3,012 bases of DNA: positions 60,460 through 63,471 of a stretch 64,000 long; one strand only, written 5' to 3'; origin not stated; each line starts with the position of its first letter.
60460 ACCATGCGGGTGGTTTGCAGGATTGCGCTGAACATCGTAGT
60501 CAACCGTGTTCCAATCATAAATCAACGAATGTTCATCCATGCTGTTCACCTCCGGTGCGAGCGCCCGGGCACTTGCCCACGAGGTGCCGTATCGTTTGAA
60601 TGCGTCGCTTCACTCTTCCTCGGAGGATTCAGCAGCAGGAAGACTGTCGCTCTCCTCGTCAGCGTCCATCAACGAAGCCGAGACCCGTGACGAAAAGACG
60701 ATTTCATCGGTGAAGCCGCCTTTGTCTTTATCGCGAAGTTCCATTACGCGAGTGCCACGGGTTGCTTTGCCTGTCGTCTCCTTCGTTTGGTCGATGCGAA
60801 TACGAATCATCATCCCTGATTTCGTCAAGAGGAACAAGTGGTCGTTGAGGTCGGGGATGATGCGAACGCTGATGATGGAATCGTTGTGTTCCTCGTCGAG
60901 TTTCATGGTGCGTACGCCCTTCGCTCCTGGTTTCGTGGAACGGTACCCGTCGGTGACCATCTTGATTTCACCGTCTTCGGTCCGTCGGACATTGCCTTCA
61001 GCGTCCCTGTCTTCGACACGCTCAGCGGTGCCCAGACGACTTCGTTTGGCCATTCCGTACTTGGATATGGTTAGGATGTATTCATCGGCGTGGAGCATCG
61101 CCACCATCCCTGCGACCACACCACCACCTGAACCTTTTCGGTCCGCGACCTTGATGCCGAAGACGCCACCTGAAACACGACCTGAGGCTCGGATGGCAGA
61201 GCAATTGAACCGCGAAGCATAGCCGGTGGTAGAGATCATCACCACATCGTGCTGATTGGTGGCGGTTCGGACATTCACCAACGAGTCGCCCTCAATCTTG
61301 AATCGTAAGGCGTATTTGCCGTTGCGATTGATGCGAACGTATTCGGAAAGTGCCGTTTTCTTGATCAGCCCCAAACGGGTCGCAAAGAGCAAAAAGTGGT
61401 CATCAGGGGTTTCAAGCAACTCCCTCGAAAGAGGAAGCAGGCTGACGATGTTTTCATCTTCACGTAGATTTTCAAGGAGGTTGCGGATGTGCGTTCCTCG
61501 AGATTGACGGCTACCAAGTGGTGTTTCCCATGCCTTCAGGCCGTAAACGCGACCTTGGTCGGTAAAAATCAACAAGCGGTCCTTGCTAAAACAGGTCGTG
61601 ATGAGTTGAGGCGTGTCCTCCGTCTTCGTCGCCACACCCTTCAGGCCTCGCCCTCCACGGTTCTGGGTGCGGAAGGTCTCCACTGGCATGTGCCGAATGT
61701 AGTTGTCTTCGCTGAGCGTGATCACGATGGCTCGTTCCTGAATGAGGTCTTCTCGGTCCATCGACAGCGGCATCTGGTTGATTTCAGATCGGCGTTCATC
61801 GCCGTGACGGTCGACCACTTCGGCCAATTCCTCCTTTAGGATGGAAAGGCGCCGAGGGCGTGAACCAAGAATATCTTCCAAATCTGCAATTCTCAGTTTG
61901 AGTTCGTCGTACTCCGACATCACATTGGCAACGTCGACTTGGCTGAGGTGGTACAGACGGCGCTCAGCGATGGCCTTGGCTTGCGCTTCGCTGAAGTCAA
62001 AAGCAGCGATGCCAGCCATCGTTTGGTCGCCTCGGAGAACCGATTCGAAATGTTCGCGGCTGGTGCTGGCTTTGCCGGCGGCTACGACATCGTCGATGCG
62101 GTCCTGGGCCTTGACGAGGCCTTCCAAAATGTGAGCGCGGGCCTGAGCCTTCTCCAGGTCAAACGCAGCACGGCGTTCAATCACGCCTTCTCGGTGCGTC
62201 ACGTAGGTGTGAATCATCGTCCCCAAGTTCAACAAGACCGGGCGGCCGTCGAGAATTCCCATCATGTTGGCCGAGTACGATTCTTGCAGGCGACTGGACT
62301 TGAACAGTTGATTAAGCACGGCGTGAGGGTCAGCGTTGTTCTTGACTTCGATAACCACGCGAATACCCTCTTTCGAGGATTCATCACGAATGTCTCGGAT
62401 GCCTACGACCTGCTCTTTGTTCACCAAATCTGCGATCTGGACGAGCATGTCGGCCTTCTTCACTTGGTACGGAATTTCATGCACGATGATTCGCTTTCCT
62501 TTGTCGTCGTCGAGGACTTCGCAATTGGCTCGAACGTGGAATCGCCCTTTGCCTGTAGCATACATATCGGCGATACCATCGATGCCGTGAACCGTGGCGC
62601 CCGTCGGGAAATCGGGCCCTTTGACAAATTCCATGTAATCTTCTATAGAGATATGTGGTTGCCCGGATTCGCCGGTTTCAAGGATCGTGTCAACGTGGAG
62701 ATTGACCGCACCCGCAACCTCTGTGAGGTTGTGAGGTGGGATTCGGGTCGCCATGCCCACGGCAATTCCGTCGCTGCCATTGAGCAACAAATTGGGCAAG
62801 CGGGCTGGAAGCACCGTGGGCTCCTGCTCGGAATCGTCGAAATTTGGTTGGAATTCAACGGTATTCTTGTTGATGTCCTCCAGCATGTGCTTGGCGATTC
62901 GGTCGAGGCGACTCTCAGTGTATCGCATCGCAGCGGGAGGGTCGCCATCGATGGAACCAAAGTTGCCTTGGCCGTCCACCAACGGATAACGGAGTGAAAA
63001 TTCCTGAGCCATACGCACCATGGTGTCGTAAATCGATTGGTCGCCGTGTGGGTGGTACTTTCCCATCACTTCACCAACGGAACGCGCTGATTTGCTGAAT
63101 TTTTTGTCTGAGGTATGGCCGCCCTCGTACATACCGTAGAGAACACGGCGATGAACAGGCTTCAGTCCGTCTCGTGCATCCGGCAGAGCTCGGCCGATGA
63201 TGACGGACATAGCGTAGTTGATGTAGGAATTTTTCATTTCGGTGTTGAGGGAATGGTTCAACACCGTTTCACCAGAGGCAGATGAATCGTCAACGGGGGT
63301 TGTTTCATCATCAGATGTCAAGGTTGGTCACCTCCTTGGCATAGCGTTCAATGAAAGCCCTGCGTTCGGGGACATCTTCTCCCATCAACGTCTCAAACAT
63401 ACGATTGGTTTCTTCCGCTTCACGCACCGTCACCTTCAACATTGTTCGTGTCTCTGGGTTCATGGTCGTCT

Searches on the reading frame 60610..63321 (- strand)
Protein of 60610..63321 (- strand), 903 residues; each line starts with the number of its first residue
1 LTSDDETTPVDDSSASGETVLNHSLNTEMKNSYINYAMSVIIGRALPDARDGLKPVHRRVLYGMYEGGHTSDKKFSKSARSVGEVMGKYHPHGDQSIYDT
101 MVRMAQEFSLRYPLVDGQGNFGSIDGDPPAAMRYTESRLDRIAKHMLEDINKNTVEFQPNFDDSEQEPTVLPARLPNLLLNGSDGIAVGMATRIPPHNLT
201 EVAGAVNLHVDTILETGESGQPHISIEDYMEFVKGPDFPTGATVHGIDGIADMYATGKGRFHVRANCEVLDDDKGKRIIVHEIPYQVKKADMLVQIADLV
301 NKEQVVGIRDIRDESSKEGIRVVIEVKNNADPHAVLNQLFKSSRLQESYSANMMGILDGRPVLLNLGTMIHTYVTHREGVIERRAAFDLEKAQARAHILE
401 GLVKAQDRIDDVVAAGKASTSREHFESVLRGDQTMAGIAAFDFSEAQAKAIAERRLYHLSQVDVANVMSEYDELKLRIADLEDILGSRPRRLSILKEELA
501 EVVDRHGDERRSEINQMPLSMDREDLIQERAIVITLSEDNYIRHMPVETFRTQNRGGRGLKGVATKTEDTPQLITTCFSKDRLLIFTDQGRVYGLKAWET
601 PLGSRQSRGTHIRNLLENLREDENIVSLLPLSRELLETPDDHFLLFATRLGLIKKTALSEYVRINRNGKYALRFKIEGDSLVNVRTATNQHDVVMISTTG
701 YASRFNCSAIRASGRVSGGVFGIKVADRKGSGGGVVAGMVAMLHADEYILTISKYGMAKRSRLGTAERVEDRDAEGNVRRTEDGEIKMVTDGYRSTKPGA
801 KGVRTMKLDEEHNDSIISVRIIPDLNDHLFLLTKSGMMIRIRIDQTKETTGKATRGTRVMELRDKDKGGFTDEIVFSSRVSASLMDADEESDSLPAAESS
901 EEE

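Call 54: search_protein_families(library=pfam, proteins=[window:60610-63321:-], max_evalue=0.0001)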
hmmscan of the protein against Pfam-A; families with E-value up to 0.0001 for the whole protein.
window:60610-63321:- (903 aa): 2 families
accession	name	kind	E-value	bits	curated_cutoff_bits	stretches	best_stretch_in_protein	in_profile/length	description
PF00521.26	DNA_topoisoIV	-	2.7e-146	488.3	31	1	44-499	1-431/432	DNA gyrase/topoisomerase IV, subunit A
PF03989.18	DNA_gyraseA_C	-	5.4e-39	131.8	27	3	533-569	3-39/48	DNA gyrase C-terminal domain, beta-propeller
